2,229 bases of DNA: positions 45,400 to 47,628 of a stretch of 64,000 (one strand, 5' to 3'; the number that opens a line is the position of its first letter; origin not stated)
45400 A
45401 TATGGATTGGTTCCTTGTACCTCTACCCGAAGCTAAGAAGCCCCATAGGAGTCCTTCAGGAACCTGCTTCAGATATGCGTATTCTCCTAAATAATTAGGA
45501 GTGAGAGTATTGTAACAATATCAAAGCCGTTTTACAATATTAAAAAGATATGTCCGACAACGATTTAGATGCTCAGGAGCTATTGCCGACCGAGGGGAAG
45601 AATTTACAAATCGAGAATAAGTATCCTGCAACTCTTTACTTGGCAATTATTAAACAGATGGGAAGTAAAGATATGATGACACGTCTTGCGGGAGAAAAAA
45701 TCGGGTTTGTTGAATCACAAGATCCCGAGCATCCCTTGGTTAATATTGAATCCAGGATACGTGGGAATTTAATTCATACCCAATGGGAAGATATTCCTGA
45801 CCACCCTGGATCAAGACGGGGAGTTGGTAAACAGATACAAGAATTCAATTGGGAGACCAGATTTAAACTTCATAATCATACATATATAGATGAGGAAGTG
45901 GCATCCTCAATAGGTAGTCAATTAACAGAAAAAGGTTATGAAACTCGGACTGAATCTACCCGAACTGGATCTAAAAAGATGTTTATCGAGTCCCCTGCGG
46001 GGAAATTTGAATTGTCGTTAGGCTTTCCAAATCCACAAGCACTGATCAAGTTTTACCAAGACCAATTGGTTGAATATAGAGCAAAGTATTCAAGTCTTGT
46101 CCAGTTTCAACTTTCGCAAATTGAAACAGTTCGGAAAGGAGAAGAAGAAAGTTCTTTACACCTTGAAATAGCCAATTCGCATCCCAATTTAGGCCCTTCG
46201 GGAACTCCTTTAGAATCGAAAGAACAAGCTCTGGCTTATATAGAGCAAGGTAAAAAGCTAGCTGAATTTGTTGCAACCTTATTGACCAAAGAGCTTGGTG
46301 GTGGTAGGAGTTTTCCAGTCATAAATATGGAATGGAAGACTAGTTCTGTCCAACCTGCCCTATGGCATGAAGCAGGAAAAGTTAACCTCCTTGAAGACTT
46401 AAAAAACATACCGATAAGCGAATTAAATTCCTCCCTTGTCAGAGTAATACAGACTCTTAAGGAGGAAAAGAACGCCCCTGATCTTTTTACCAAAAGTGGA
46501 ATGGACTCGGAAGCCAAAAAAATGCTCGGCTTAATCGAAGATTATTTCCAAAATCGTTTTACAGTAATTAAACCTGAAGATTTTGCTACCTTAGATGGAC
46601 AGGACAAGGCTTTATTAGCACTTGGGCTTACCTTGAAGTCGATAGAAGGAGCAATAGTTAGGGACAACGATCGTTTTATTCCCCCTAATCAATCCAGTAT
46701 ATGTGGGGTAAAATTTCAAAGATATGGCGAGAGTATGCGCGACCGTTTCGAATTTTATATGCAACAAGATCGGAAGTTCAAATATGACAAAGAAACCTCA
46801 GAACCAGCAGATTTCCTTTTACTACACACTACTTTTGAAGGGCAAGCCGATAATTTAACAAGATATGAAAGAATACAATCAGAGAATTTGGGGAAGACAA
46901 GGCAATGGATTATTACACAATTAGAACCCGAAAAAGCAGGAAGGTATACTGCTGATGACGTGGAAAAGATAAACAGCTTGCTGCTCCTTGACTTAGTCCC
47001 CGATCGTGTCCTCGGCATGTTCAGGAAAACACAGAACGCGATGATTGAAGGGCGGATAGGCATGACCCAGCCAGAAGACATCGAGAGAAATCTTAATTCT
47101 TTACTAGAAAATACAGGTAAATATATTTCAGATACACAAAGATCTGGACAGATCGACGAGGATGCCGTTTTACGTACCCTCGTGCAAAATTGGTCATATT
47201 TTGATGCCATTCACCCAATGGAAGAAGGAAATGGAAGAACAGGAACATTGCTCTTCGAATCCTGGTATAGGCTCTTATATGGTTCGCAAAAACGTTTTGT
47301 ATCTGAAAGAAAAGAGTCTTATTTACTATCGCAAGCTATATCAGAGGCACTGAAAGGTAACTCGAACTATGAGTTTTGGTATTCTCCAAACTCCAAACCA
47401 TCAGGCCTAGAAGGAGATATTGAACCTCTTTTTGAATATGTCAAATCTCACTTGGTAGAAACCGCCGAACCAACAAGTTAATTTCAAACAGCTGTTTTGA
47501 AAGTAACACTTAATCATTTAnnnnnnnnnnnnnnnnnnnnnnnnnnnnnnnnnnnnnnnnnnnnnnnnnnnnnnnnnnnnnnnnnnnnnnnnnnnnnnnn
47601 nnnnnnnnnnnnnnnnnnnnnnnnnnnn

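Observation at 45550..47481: Large Fic-domain protein with a variant active-site motif (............)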

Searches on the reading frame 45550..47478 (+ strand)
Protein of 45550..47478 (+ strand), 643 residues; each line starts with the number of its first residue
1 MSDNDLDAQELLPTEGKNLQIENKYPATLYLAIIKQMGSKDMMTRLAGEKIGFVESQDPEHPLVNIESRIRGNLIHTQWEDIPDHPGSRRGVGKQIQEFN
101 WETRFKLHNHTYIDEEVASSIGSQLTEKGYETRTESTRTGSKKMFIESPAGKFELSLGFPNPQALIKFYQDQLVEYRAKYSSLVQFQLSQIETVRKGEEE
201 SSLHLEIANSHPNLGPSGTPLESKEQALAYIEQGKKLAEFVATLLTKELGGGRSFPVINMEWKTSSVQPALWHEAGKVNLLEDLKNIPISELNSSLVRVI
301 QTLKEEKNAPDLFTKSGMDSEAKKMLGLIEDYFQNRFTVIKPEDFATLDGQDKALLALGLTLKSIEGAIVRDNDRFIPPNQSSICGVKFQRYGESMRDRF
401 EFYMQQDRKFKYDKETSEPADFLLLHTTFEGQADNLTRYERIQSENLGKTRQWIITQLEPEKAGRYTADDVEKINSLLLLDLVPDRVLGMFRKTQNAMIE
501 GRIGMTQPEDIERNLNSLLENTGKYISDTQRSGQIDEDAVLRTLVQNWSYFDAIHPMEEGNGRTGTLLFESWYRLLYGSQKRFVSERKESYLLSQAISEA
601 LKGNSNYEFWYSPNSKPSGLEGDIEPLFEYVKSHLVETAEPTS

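Call 3: search_protein_families(library=pfam, proteins=[window:45550-47478:+], max_evalue=10)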
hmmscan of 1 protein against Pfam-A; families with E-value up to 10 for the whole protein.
window:45550-47478:+ (643 aa): 1 family
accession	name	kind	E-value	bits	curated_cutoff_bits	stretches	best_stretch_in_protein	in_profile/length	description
PF02661.23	Fic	-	5.1e-07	30.9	24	1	467-570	3-90/93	Fic/DOC family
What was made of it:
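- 46942..47364 (+): Fic core (aa 465-605), FICD-like. Pfam (call 3); family profile against PDB: FICD E = 1e-8, BepA 1.2e-7 (48); Foldseek: VbhT 3zcb_A TM 0.70, rmsd 3.8 A over 202 columns, and FICD, EcFicT, CdFic (41); 24% invariant columns (101)
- On Fic/Fido superfamily (Pfam PF02661): 30.9 bits against a gathering score of 24, E = 5.1e-7 (call 3).
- Checked: Pfam PF02661 Fic: E = 5.1e-7, 30.9 bits against a gathering score of 24, aa 467-570 (call 3).
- No BID-like or other known translocation domain (call 3).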

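Call 4: search_protein_families(library=ncbifam, proteins=[window:45550-47478:+], max_evalue=10)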
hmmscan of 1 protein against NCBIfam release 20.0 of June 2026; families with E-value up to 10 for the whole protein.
window:45550-47478:+ (643 aa): 1 family
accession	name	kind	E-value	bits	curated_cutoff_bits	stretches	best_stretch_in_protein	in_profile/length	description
NF046030.1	ProtAdlyltaseSoFic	equivalog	6.3e-05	22.1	550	1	501-568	146-206/361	protein adenylyltransferase Fic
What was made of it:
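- On SoFic / PDC-S04 defence-associated Fic: The NCBIfam SoFic equivalog scores 22.1 bits against a cut-off of 550 (call 4).
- The NCBIfam SoFic equivalog scores 22 bits against a cut-off of 550 (call 4).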

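Call 5: search_solved_structures(query=window:45550-47478:+, max_evalue=10, show_alignments=3)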
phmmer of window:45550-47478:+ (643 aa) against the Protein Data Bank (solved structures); distinct sequences matched with E-value up to 10: 14.
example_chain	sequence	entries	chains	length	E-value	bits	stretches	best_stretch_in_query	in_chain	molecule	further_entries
4x2e_A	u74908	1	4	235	0.087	14.9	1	483-568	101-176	Fic family protein putative filamentation induced by cAMP protein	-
4x2c_A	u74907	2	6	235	0.096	14.7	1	483-568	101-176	Fic family protein putative filamentation induced by cAMP protein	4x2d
2vza_A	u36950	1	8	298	0.36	12.8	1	545-595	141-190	CELL FILAMENTATION PROTEIN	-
5nh2_A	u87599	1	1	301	0.37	12.8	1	545-595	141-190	Adenosine monophosphate-protein transferase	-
2jk8_A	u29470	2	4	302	0.37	12.8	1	545-595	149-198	PUTATIVE CELL FILAMENTATION PROTEIN (BEPA PROTEIN) | CELL FILAMENTATION PROTEIN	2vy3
3eqx_A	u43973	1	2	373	0.73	11.8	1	533-568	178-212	FIC DOMAIN CONTAINING TRANSCRIPTIONAL REGULATOR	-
9tcl_B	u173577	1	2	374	0.73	11.8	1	533-568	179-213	Protein adenylyltransferase SoFic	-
9tch_A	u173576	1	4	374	0.74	11.8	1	533-568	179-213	Protein adenylyltransferase SoFic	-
9tc4_A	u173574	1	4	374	0.74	11.8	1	533-568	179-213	Protein adenylyltransferase SoFic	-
3zcn_A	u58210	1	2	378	0.75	11.8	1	533-568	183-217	ADENOSINE MONOPHOSPHATE-PROTEIN TRANSFERASE SOFIC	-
3zec_A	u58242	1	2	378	0.75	11.8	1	533-568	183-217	ADENOSINE MONOPHOSPHATE-PROTEIN TRANSFERASE SOFIC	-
9vjc_A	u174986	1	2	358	1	11.4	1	513-592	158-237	Protein adenylyltransferase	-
4rgl_A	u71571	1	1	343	1.2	11.1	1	550-600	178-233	Filamentation induced by cAMP protein Fic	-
8wt0_A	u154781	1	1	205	1.5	10.8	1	539-571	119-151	Cell filamentation protein Fic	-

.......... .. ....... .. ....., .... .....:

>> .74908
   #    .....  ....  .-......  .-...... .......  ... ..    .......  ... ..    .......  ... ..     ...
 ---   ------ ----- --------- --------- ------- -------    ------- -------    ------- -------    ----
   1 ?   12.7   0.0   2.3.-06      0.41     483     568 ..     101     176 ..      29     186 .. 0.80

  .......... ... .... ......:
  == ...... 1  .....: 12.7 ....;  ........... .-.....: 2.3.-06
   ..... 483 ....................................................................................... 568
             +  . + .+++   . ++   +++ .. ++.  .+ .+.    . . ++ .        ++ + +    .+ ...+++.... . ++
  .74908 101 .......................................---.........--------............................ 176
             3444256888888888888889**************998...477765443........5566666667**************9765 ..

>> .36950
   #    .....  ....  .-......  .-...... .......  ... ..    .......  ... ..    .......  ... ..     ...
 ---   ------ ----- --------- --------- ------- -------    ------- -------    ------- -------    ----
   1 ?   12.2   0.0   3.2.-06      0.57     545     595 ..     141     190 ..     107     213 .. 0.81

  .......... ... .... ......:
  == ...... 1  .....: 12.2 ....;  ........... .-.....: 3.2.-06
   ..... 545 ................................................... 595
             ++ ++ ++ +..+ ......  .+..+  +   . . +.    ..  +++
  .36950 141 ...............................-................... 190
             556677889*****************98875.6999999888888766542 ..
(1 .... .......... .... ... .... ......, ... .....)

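Call 6: find_homologous_proteins(query=window:45550-47478:+, max_evalue=0.001)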
Query window:45550-47478:+ (643 aa): 6 proteins with E <= 0.001 among 8000 candidates.
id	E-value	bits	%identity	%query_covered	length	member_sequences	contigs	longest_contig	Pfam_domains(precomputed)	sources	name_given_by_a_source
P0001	0.0e+0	1441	100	100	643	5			PF02661.24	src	-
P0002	2.4e-217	742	54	99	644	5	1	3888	PF02661.24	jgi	-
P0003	8.4e-175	601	47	93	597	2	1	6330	PF02661.24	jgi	jgi:hypothetical protein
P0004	9.2e-132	459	39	99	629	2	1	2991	PF02661.24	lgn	-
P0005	3.1e-121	424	39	99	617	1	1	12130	PF02661.24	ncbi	-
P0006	2.1e-68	250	46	39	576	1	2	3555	PF00004.36,PF17862.8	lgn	-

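Call 7: search_protein_families(library=padloc, proteins=[window:45550-47478:+], max_evalue=10)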
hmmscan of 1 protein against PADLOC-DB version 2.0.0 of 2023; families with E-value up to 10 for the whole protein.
window:45550-47478:+ (643 aa): 6 families
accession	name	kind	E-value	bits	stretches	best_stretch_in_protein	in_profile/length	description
PDLC04840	PDC-S04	-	4.4e-11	40.9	1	466-591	74-192/227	-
PDLC03963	SoFic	-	4e-10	37.6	1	465-568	113-207/361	-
PDLC04837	PDC-S04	-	2.4e-08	31.6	1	487-569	108-179/234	-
PDLC04836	PDC-S04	-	2.2e-07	28.3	1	487-568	114-182/244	-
PDLC04839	PDC-S04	-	7.6e-06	23.7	1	466-574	59-160/205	-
PDLC04838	PDC-S04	-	2e-05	22.5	1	506-572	99-161/209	-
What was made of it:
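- On SoFic / PDC-S04 defence-associated Fic: The PADLOC hits cover only the Fic core (call 7).
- Weak PADLOC hits to PDC-S04 (E = 4.4e-11, 40.9 bits) and SoFic (E = 4e-10) (call 7).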

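Call 8: search_protein_families(library=phrogs, proteins=[window:45550-47478:+], max_evalue=10)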
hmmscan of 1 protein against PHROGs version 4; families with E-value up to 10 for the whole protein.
window:45550-47478:+ (643 aa): 3 families
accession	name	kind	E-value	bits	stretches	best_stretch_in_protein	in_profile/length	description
phrog_5978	-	unknown function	2.3e-05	24.7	1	465-571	111-216/364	-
phrog_11900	-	unknown function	0.00023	21.7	1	473-569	82-171/230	-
phrog_12747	-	unknown function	0.026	15.1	1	506-572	90-155/211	-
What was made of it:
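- Weak PHROG hits (call 8).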

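Call 15: find_encoding_contigs(protein=P0005, flank=8000, max_places=4)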
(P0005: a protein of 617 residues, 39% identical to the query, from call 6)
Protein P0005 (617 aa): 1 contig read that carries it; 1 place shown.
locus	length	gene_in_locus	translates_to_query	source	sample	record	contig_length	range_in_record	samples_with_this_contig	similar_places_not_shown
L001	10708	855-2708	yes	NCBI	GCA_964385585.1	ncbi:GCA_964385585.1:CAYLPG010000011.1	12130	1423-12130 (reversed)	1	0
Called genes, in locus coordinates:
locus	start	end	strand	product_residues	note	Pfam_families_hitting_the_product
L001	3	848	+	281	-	?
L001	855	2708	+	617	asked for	PF02661:Fic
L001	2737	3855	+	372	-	PF00773:RNB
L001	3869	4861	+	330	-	PF12740:PETase, PF02129:Peptidase_S15, PF01738:DLH (weak), PF20434:BD-FAE (faint), PF00561:Abhydrolase_1, PF12146:Hydrolase_4, PF12697:Abhydrolase_6, PF00326:Peptidase_S9, +1 more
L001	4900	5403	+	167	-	PF02834:LigT_PEase (faint), PF13563:2_5_RNA_ligase2 (weak)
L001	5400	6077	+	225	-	PF13489:Methyltransf_23, PF13847:Methyltransf_31, PF08241:Methyltransf_11, PF08242:Methyltransf_12 (weak), PF13649:Methyltransf_25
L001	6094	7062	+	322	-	PF01926:MMR_HSR1, PF02421:FeoB_N (weak), PF06071:YchF-GTPase_C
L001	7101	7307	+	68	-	-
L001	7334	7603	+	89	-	PF01250:Ribosomal_S6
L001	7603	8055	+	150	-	PF00436:SSB, PF22657:SSB_1 (faint)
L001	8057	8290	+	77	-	PF01084:Ribosomal_S18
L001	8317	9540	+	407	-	PF22694:CtpB_N-like, PF00595:PDZ (weak), PF13180:PDZ_2 (weak), PF17820:PDZ_6, PF03572:Peptidase_S41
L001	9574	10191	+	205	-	-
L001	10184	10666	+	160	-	PF00089:Trypsin, PF13365:Trypsin_2 (weak), PF00595:PDZ (weak), PF13180:PDZ_2, PF17820:PDZ_6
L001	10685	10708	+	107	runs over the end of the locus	PF01197:Ribosomal_L31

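Call 16: find_encoding_contigs(protein=P0003, flank=8000, max_places=4)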
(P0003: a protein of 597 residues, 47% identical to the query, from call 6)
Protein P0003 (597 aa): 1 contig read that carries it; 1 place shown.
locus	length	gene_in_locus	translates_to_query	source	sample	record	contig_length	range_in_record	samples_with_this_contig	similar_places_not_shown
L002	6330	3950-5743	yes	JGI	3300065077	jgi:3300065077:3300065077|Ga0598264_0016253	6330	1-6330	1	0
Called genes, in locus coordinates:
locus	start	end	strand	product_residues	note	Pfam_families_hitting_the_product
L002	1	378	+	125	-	?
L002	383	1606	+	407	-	PF12704:MacB_PCD, PF02687:FtsX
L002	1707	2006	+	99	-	-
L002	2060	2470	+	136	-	PF18914:DUF5666 (weak)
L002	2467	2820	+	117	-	PF00173:Cyt-b5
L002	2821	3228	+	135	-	PF07884:VKOR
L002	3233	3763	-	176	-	-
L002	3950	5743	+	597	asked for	PF02661:Fic (weak)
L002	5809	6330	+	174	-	?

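Call 17: find_encoding_contigs(protein=P0006, flank=8000, max_places=4)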
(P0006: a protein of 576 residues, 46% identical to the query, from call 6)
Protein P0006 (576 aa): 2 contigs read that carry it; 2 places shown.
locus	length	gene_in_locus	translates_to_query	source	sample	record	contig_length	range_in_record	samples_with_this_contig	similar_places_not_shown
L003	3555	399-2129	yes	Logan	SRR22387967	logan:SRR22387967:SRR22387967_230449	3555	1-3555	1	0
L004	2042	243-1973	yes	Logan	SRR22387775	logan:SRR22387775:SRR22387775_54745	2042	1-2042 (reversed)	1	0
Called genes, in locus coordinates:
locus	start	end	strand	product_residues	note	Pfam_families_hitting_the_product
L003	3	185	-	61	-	?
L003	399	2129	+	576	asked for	PF17862:AAA_lid_3 (faint), PF00004:AAA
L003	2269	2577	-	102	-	PF00338:Ribosomal_S10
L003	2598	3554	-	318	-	?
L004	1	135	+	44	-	?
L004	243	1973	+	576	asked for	PF17862:AAA_lid_3 (faint), PF00004:AAA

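Call 19: find_related_loci(query=A2, collection=genome_contigs, flank=6000)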
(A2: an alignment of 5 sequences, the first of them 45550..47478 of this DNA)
Query A2 (643 aa) in genome_contigs; peptide patterns used: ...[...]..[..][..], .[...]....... (x = any residue, [..] = any of these).
94 stretches matched a pattern, but none encodes a relative of the query by tblastn (E <= 1e-3).
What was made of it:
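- Tried and rejected: The GTDB species representatives gave 0 (call 19; the search is pattern-limited and would miss variants such as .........).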

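Call 22: find_related_loci(query=A2, collection=metagenome_contigs, flank=8000)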
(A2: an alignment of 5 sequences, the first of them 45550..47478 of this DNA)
Query A2 (643 aa) in metagenome_contigs; peptide patterns used: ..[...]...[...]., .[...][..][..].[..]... (x = any residue, [..] = any of these).
394 stretches matched a pattern; 1 encode a relative of the query (tblastn E <= 1e-3); 1 distinct loci.
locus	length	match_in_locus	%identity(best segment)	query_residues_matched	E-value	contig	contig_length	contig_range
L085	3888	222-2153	54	1-636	0e+0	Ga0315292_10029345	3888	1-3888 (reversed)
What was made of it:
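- Tried and rejected: The JGI metagenomes gave 1 (call 22).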

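Call 37: search_protein_families(library=pfam, proteins=[P0006], max_evalue=0.01)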
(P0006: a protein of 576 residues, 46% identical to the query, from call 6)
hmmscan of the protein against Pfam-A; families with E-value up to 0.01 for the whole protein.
P0006 (576 aa): 3 families
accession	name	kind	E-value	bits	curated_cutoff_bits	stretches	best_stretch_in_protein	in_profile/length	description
PF00004.35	AAA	-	2.9e-18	67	21.2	1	341-476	2-129/131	ATPase family associated with various cellular activities (AAA)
PF17862.7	AAA_lid_3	-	1.1e-05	25.4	27.2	1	504-527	1-24/45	AAA+ lid domain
PF13521.12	AAA_28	-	0.0068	17.1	27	0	341-392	3-50/164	AAA domain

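Call 38: predict_structure(alignment_id=A2)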
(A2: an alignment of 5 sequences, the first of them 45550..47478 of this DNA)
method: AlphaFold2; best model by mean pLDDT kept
length: 643 residues; sequences in the alignment: 5
mean_pLDDT: 78.9   pTM: 0.68
mean pLDDT of the five models: 78.9, 76.0, 74.1, 73.7, 73.0
residues with pLDDT >= 90: 148; 70-90: 354; 50-70: 98; < 50: 43
segments of 3 or more residues with pLDDT < 50: 1-16, 392-394, 493-498, 557-561, 615-618, 639-643
pLDDT, mean of each block of 10 residues (from residue 1): 35 54 85 78 72 91 93 80 70 81 93 91 91 86 88 91 90 75 83 91 89 69 86 92 90 84 81 82 90 86 63 76 92 88 85 93 75 57 82 54 74 88 87 80 87 89 85 84 75 48 60 83 88 79 87 61 78 84 67 74 61 52 83 73 34
secondary structure, 60 per line:
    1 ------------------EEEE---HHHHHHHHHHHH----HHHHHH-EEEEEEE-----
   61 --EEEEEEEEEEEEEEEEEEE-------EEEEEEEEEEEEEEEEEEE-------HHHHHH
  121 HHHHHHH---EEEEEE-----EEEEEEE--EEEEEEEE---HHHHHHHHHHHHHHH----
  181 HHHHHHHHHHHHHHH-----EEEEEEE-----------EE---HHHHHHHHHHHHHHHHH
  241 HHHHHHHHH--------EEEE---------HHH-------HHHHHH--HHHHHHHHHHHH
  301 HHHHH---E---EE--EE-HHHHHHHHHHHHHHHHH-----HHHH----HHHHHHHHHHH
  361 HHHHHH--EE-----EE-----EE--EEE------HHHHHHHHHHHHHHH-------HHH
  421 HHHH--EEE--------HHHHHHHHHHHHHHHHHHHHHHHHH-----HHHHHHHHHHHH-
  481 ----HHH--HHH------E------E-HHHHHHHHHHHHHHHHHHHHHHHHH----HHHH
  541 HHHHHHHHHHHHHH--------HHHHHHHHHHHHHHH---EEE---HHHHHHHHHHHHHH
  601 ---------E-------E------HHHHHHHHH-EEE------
elements in order: E19-22 H26-37 H42-47 E49-55 E63-81 E89-107 H115-127 E131-136 E142-148 E151-158 H162-176 H181-195 E201-207 H224-249 E258-261 H281-286 H289-305 H320-336 H342-345 H350-366 E387-389 H396-410 H418-424 E427-429 H438-462 H468-479 H508-532 H537-554 H563-577 E581-583 H587-600 H625-633 E635-637
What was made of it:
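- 47014..47070 (+): G-x-F-R and flap segment (aa 489-507), the presumed target-docking hairpin. Low-confidence part of the model (pLDDT < 50 at 493-498, call 38).
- On Fic/Fido superfamily (Pfam PF02661): In the model the motif lies between helices 537-554 and 563-577 (call 38).
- The AlphaFold model rests on 5 sequences, and its active-site loop (aa 557-561) and flap (493-498) have pLDDT < 50 (call 38). The active-site loop is predicted with low confidence (call 38).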

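Call 41: fold_search(model_id=the predicted structure, library=pdb)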
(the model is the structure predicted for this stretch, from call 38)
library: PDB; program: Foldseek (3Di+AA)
matches with E <= 10: 419; with E <= 0.001: 0
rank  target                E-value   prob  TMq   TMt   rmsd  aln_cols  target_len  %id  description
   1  6i7i                  1.2e-03  1.00  0.23  0.41  20.4       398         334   12  Crystal structure of dimeric FICD mutant K256A complexed with MgATP (released 2019-09-25)
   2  9yz5_A                1.3e-03  1.00  0.22  0.41  20.4       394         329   14  human FicD bound with farnesyl pyrophosphate (released 2026-02-25)
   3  3shg_A                1.8e-03  1.00  0.22  0.61   4.2       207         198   17  VBHT Fic protein from BARTONELLA SCHOENBUCHENSIS in complex with VBHA antitoxin (released 2012-01-25)
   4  5jj7_A                2.7e-03  1.00  0.22  0.41   4.0       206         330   16  Fic-1 (aa134 - 508 E274G) from C. elegans (released 2016-06-01)
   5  6i7j                  3.0e-03  1.00  0.21  0.37  24.9       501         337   11  Crystal structure of monomeric FICD mutant L258D (released 2019-09-25)
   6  6i7h                  4.1e-03  1.00  0.21  0.39  24.7       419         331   12  Crystal structure of dimeric FICD mutant K256S (released 2019-09-25)
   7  4n67                  4.5e-03  1.00  0.22  0.57   5.0       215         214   14  Crystal Structure of the N-terminal Fic Domain of a Putative Cell Filamentation protein (VirB-translocated Bep effector  (released 2014-09-24)
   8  5jff_C                5.5e-03  1.00  0.21  0.61   6.0       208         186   14  E. coli EcFicT mutant G55R in complex with EcFicA (released 2016-10-05)
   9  3zcb_A                5.8e-03  1.00  0.23  0.70   3.8       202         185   18  VbhT Fic protein from Bartonella schoenbuchensis in complex with VbhA antitoxin mutant E24G and ATP (released 2013-06-19)
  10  3zc7_A                5.8e-03  1.00  0.22  0.62   5.2       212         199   18  VbhT Fic protein from Bartonella schoenbuchensis in complex with VbhA antitoxin and ATP (released 2013-06-19)
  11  5jff_A                6.8e-03  1.00  0.21  0.62   5.9       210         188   15  E. coli EcFicT mutant G55R in complex with EcFicA (released 2016-10-05)
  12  4x2d_A                8.7e-03  1.00  0.22  0.56   4.7       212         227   19  Clostridium difficile Fic protein_0569 mutant S31A, E35A in complex with ATP (released 2015-12-23)
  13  4x2e_D                9.6e-03  1.00  0.19  0.58   4.7       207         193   14  Clostridium difficile wild type Fic protein (released 2015-12-23)
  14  4x2e_C                9.6e-03  1.00  0.19  0.55   8.7       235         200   14  Clostridium difficile wild type Fic protein (released 2015-12-23)
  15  4wgj                  1.0e-02  1.00  0.22  0.59   5.0       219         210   13  Crystal Structure of BepC protein (VirB-translocated Bartonella effector protein) with bound AMPPNP from Bartonella trib (released 2015-10-14)
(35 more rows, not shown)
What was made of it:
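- On Fic/Fido superfamily (Pfam PF02661): VbhT 3zcb_A: TM 0.70 (normalised to the target), rmsd 3.8 A (call 41).
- Closest known: FICD/HYPE. Different: Identity in the Foldseek structural alignments to FICD is about 11-14% (call 41).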
